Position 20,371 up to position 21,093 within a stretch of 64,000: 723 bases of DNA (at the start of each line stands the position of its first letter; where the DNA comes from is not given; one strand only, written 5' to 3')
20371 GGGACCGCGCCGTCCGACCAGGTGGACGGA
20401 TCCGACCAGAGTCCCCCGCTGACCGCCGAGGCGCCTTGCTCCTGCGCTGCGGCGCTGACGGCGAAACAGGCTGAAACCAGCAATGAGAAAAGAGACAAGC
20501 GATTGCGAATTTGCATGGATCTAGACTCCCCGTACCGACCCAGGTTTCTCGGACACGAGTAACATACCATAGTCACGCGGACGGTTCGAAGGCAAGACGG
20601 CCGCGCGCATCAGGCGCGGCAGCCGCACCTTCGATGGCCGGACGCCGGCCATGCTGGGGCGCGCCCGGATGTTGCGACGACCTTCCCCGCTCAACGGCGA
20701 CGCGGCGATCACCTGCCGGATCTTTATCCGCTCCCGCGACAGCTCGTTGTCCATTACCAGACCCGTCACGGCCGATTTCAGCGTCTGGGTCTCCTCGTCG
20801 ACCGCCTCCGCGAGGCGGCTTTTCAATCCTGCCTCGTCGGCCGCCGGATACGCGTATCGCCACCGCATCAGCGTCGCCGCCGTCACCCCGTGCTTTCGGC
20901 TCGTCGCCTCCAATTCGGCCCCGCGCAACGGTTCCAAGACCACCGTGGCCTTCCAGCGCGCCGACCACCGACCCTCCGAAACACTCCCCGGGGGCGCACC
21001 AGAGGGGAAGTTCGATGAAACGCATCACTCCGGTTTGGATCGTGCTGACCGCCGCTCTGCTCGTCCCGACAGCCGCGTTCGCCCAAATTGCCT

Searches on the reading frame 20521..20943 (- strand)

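Call 67: search_protein_families(library=pfam, proteins=[window:20521-20943:-], max_evalue=0.001)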
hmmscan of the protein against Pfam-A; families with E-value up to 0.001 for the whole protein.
window:20521-20943:- (140 aa): 1 family
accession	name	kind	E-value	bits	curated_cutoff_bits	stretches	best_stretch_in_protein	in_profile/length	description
PF01527.26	HTH_Tnp_1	-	0.00044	20.9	24.1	1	8-57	23-72/75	Transposase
